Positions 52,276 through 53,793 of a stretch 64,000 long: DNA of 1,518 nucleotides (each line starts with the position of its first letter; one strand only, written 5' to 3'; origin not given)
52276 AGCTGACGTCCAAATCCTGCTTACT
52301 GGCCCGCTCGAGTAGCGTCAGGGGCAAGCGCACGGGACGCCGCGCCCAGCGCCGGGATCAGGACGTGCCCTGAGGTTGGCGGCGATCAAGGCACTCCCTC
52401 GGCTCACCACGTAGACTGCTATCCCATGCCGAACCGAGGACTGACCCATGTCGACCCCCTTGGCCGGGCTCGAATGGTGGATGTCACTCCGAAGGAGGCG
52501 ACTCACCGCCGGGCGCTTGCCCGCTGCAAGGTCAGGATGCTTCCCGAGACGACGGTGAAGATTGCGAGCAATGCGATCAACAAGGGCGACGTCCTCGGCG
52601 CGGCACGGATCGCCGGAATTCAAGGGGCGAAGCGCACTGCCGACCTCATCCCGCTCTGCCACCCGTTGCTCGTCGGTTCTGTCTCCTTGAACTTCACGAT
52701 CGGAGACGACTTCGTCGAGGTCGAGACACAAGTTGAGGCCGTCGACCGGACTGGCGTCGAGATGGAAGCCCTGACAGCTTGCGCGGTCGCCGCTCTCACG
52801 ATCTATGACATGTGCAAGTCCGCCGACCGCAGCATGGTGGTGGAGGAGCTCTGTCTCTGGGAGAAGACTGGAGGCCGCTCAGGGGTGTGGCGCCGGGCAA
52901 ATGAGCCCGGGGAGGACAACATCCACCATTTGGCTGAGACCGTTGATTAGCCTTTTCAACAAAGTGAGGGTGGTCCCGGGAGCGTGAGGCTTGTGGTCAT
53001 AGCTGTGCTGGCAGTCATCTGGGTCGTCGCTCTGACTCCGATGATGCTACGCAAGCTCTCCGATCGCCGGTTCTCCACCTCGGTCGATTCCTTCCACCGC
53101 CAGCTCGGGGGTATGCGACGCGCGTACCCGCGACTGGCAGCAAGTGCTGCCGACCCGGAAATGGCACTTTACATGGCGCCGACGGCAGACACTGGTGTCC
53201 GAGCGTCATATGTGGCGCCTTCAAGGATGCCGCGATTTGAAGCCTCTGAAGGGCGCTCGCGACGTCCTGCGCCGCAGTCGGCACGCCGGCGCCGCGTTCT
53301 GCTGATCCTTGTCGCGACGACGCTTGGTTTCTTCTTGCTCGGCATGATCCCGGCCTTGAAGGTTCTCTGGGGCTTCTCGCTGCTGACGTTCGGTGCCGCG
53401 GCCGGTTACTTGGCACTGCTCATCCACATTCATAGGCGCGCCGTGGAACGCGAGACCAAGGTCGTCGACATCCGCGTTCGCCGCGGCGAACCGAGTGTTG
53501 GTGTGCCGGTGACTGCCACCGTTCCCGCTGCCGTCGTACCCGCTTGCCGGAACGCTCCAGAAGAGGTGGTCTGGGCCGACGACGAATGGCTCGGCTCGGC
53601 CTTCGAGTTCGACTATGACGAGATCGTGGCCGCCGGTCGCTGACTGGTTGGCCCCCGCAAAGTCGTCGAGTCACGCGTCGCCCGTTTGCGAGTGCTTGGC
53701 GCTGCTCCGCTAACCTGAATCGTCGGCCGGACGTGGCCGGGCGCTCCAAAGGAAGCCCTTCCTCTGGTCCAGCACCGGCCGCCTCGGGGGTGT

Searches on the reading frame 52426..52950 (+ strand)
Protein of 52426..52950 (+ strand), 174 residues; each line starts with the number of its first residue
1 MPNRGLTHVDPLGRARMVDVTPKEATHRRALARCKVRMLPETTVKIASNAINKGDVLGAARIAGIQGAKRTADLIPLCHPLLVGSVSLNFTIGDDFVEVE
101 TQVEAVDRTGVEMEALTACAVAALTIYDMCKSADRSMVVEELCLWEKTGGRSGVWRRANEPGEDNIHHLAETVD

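Call 8: search_protein_families(library=pfam, proteins=[window:52426-52950:+], max_evalue=0.01)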
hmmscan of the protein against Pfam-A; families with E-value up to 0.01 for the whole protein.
window:52426-52950:+ (174 aa): 1 family
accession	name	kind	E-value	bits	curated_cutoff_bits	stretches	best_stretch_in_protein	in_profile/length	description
PF01967.27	MoaC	-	1.3e-51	174.6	27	1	17-150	1-136/136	MoaC family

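Call 12: find_encoding_contigs(protein=window:52426-52950:+, flank=10000, max_places=6)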
Protein window:52426-52950:+ (174 aa): 10 contigs read that carry it; 6 places shown.
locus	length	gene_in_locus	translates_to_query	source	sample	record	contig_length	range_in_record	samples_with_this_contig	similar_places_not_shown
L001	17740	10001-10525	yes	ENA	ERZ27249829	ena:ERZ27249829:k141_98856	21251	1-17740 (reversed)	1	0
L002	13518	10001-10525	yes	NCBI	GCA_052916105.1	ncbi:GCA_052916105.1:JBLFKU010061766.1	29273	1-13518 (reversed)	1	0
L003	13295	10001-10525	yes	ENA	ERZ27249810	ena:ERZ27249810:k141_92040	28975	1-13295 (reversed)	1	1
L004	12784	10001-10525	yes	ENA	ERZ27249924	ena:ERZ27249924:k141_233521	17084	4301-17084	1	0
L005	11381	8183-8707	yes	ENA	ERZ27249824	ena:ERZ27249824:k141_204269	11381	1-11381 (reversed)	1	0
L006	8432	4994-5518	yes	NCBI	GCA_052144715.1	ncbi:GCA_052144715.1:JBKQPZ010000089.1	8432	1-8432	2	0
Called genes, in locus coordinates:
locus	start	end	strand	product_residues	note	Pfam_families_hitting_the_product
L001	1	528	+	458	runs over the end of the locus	PF00282:Pyridoxal_deC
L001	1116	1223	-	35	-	-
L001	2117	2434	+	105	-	-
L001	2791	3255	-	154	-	PF01475:FUR, PF12840:HTH_20 (weak)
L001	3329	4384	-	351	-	-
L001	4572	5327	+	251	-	PF01987:AIM24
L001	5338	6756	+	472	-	PF01523:PmbA_TldD_1st, PF19290:PmbA_TldD_2nd, PF19289:PmbA_TldD_3rd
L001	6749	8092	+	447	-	PF01523:PmbA_TldD_1st, PF19290:PmbA_TldD_2nd, PF19289:PmbA_TldD_3rd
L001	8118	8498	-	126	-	PF09723:Zn_ribbon_8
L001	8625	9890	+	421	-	PF03453:MoeA_N, PF00994:MoCF_biosynth, PF03454:MoeA_C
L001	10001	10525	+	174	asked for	PF01967:MoaC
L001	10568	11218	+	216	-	PF28211:GlpR (faint)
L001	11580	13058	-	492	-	-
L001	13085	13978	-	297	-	-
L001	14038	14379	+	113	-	PF20586:DUF6788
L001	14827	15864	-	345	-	PF26999:ABC-2_memb_rel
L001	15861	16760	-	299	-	PF00005:ABC_tran, PF13304:AAA_21 (weak)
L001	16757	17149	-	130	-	PF00392:GntR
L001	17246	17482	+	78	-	PF22599:SecDF_P1_head (weak)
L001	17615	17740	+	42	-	?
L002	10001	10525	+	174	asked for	PF01967:MoaC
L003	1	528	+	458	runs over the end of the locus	PF00282:Pyridoxal_deC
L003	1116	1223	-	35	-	-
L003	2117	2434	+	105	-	-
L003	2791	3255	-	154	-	PF01475:FUR, PF12840:HTH_20 (weak)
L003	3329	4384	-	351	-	-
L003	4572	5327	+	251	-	PF01987:AIM24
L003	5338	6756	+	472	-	PF01523:PmbA_TldD_1st, PF19290:PmbA_TldD_2nd, PF19289:PmbA_TldD_3rd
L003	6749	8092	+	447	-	PF01523:PmbA_TldD_1st, PF19290:PmbA_TldD_2nd, PF19289:PmbA_TldD_3rd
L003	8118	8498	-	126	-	PF09723:Zn_ribbon_8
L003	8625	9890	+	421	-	PF03453:MoeA_N, PF00994:MoCF_biosynth, PF03454:MoeA_C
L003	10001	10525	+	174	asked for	PF01967:MoaC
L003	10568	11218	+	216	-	PF28211:GlpR (faint)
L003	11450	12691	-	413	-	PF22022:Phage_int_M, PF00589:Phage_integrase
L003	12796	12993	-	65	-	-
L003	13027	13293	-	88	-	?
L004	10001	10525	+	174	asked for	PF01967:MoaC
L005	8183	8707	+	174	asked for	PF01967:MoaC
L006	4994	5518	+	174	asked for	PF01967:MoaC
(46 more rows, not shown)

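Call 18: find_related_loci(query=L001:11580-13058:-, collection=genome_contigs, flank=10000)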
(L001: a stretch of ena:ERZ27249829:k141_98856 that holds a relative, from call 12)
Query L001:11580-13058:- (492 aa) in genome_contigs; peptide patterns used: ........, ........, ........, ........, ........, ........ (x = any residue, [..] = any of these).
52 stretches matched a pattern; 9 encode a relative of the query (tblastn E <= 1e-3); 9 distinct loci.
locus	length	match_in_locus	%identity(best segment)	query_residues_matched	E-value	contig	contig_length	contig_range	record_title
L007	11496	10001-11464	88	1-488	0e+0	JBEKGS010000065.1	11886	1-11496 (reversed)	MAG: Acidimicrobiales bacterium isolate SPRUCE 259 SPRUCE_259_65, whole genome shotgun sequence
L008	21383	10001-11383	80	1-461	0e+0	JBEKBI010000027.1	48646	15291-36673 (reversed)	MAG: Acidimicrobiales bacterium isolate SPRUCE 132 SPRUCE_132_27, whole genome shotgun sequence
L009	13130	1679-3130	60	9-492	0e+0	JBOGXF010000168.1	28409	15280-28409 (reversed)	MAG: Actinomycetota bacterium isolate M3-S_metabat2.bin.234 k127_3135050, whole genome shotgun sequence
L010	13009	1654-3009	62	9-460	0e+0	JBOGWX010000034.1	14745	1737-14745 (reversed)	MAG: Actinomycetota bacterium isolate M3-S_metabat2.bin.336 k127_4168489, whole genome shotgun sequence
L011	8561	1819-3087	59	1-422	1e-155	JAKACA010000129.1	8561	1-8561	MAG: Actinomycetes bacterium isolate WH2.bin64 NODE_15544_length_8561_cov_1.980436, whole genome shotgun sequence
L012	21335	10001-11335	63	9-453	6e-174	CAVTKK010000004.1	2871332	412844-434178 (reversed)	MAG: uncultured Acidimicrobiaceae bacterium isolate MFD05512.bin.2.189 genome assembly, contig: contig_9020, whole genom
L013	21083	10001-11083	64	93-453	3e-142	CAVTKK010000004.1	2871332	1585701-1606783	MAG: uncultured Acidimicrobiaceae bacterium isolate MFD05512.bin.2.189 genome assembly, contig: contig_9020, whole genom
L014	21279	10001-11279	60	58-483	5e-77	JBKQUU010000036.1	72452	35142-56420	MAG: Acidimicrobiales bacterium isolate SEr2D2E2F__bin_181 SEr2D2E2F_000000039983, whole genome shotgun sequence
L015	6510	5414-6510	63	9-376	5e-118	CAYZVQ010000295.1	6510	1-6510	MAG TPA_asm: uncultured Acidimicrobiaceae bacterium isolate binchicken_co3_585 genome assembly, contig: NODE_38902_lengt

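Call 26: search_protein_families(library=pfam, proteins=[L001:11580-13058:-, L001:13085-13978:-, L001:14038-14379:+, L003:12796-12993:-, L003:13027-13293:-], max_evalue=1)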
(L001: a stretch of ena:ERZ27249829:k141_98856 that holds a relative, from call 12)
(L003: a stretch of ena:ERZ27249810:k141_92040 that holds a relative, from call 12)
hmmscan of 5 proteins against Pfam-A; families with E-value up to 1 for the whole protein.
L001:11580-13058:- (492 aa): 0 families

L001:13085-13978:- (297 aa): 0 families

L001:14038-14379:+ (113 aa): 1 family
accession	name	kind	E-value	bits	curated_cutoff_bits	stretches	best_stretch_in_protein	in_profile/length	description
PF20586.3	DUF6788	-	3.8e-27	94.9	27.2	1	10-104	7-101/103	Family of unknown function (DUF6788)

L003:12796-12993:- (65 aa): 0 families

L003:13027-13293:- (88 aa): 4 families
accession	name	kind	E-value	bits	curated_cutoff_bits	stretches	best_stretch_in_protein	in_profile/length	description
PF12728.13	HTH_17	-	1.8e-11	44.6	27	1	1-47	3-49/51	Helix-turn-helix domain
PF13338.12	AbiEi_4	-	0.034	14.7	25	1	1-25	15-38/49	Transcriptional regulator, AbiEi antitoxin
PF02954.25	HTH_8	-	0.061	13.5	22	1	4-18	23-37/42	Bacterial regulatory protein, Fis family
PF12802.13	MarR_2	-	0.16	12.6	27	1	16-60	11-56/61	MarR family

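Call 27: search_solved_structures(query=L001:11580-13058:-, max_evalue=1)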
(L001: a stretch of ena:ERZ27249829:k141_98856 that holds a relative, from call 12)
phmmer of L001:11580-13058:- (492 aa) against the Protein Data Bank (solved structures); distinct sequences matched with E-value up to 1: 0.

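Call 34: search_protein_families(library=padloc, proteins=[L001:11580-13058:-, L001:13085-13978:-, L001:14038-14379:+], max_evalue=0.01)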
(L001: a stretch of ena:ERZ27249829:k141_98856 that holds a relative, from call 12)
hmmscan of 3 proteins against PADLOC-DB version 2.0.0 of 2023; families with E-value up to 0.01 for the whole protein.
L001:11580-13058:- (492 aa): 0 families

L001:13085-13978:- (297 aa): 0 families

L001:14038-14379:+ (113 aa): 0 families

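Call 41: search_protein_families(library=phrogs, proteins=[L001:11580-13058:-, L001:13085-13978:-, L001:14038-14379:+], max_evalue=0.01)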
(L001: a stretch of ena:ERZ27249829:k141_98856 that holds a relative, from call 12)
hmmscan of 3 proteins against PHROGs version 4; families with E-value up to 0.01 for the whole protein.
L001:11580-13058:- (492 aa): 0 families

L001:13085-13978:- (297 aa): 0 families

L001:14038-14379:+ (113 aa): 0 families

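Call 42: search_protein_families(library=ncbifam, proteins=[L001:11580-13058:-], max_evalue=0.01)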
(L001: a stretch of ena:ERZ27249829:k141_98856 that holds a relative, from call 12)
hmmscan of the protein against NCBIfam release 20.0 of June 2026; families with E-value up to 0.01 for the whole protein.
L001:11580-13058:- (492 aa): 0 families

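Call 48: find_homologous_proteins(query=L001:11580-13058:-, max_evalue=0.00001)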
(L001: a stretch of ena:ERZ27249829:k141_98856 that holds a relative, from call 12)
Query L001:11580-13058:- (492 aa): 6471 proteins with E <= 0.00001 among 8000 candidates; the best 120 are listed.
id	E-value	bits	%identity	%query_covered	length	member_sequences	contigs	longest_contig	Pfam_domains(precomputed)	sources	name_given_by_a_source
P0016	0.0e+0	1117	100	100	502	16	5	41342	-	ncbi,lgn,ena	-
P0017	4.0e-292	987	89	100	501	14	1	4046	-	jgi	-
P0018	9.1e-290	979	88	100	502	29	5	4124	-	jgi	jgi:hypothetical protein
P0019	4.1e-283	957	85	100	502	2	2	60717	-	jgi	jgi:hypothetical protein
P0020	3.7e-270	915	83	100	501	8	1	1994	-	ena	-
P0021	2.7e-263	892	82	99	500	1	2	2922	-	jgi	-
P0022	3.1e-260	882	81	99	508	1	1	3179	-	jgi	jgi:hypothetical protein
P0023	9.6e-256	867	79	99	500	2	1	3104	-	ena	-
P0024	1.3e-254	863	79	99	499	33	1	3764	-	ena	-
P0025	1.6e-254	863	78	100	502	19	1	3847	-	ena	-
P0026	7.6e-254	861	83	92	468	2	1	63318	-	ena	-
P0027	1.2e-248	844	78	98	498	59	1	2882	-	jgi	jgi:hypothetical protein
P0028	2.3e-245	833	77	99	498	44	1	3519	-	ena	-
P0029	9.6e-242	821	76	99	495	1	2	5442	-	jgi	-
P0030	5.0e-231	786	77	91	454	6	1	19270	-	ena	-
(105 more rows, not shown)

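Call 60: search_solved_structures(query=A1, max_evalue=10)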
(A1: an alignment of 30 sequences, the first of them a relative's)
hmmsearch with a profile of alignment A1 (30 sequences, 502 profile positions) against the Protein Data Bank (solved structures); distinct sequences matched with E-value up to 10: 0.

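Call 70: predict_structure(alignment_id=A1)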
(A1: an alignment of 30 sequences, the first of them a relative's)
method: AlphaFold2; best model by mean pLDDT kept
length: 502 residues; sequences in the alignment: 30
mean_pLDDT: 81.0   pTM: 0.80
mean pLDDT of the five models: 81.0, 79.9, 79.9, 79.6, 75.3
residues with pLDDT >= 90: 160; 70-90: 241; 50-70: 69; < 50: 32
segments of 3 or more residues with pLDDT < 50: 173-176, 426-435, 487-489, 496-502
pLDDT, mean of each block of 10 residues (from residue 1): 87 96 85 75 91 77 90 86 83 90 88 92 95 91 80 69 75 51 80 91 93 85 91 89 64 83 79 74 85 90 84 93 89 61 88 90 89 78 77 73 87 85 57 56 90 92 88 81 49 48 33
secondary structure, 60 per line:
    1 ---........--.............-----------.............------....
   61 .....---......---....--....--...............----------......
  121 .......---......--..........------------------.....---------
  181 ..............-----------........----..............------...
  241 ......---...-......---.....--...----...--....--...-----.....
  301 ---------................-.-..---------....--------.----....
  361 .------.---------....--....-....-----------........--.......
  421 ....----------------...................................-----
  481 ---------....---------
elements in order: H4-11 H14-26 H38-50 H57-65 H69-74 E78-81 E84-87 H90-104 H115-127 H131-136 E139-148 E167-171 E181-194 E206-213 H218-231 E238-242 H243-246 H254-259 E263-267 E277-279 E282-285 E288-290 H296-300 H310-325 E340-343 H357-361 H378-381 E384-387 H389-392 H404-411 H414-424 H441-475 H490-493

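Call 76: fold_search(model_id=the predicted structure, library=pdb)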
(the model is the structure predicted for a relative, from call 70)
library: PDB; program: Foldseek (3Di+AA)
matches with E <= 10: 296; with E <= 0.001: 1
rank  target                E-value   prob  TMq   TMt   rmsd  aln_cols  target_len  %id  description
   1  6pe2_A                8.7e-04  0.97  0.19  0.20  14.2       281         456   14  Drosophila P element transposase strand transfer complex (released 2019-10-30)
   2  6p5a_A                3.0e-03  0.95  0.19  0.21  12.1       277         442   15  Drosophila P element transposase strand transfer complex (released 2019-10-30)
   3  1muh_A                3.1e-03  0.99  0.37  0.40  11.4       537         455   11  CRYSTAL STRUCTURE OF TN5 TRANSPOSASE COMPLEXED WITH TRANSPOSON END DNA (released 2002-09-27)
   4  1mm8_A                5.0e-03  0.97  0.35  0.38  13.6       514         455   12  Crystal structure of Tn5 Transposase complexed with ME DNA (released 2002-12-13)
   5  4dm0_A                7.7e-03  0.99  0.38  0.41  10.6       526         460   11  TN5 transposase: 20MER OUTSIDE END 2 MN complex (released 2012-02-22)
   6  1mus_A                8.6e-03  0.99  0.38  0.41  10.7       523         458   11  crystal structure of Tn5 transposase complexed with resolved outside end DNA (released 2002-09-27)
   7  3ecp_A                1.2e-02  0.99  0.38  0.41  10.4       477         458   11  Crystal Structure Of Tn5 Transposase Complexed With 5' Phosphorylated Transposon End DNA (released 2008-10-21)
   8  7pel_A                1.5e-01  0.82  0.13  0.24   8.0       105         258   12  CryoEM structure of simian T-cell lymphotropic virus intasome in complex with PP2A regulatory subunit B56 gamma (released 2021-08-25)
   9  9q6c_A                1.6e-01  0.08  0.09  0.16  20.9       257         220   14  Cryo-EM structure of octameric COMMD-like protein MBK5214510 from Flavobacteriaceae bacterium (released 2025-10-01)
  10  8f2r_D                2.2e-01  0.05  0.08  0.14  19.6       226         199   15  Human CCC complex (released 2023-05-24)
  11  7ouf_B                2.3e-01  0.75  0.13  0.22   7.9       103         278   13  Structure of the STLV intasome:B56 complex bound to the strand-transfer inhibitor XZ450 (released 2021-08-18)
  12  5ejk_B                3.0e-01  0.60  0.13  0.23   6.7       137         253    9  Crystal structure of the Rous sarcoma virus intasome (released 2016-02-17)
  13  6ozj_B                3.0e-01  0.20  0.16  0.27  11.8       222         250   17  Crystal structure of Mus musculus (Mm) Endonuclease V in complex with a 23mer RNA oligo containing an inosine in the a (released 2019-09-04)
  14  6g2h_A                3.0e-01  0.04  0.11  0.08  24.5       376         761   12  Filament of acetyl-CoA carboxylase and BRCT domains of BRCA1 (ACC-BRCT) core at 4.6 A resolution (released 2018-06-13)
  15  7ksf                  3.7e-01  0.18  0.11  0.08  10.4       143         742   14  Crystal structure of Prototype Foamy Virus Protease-Reverse Transcriptase (native) (released 2021-08-11)
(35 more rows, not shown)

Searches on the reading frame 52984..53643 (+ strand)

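Call 8: search_protein_families(library=pfam, proteins=[window:52984-53643:+], max_evalue=0.01)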
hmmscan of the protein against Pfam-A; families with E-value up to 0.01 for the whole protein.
window:52984-53643:+ (219 aa): 1 family
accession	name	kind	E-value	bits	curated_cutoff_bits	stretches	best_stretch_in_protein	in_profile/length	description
PF00487.30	FA_desaturase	-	0.0004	20.7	29.7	1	73-157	108-193/253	Fatty acid desaturase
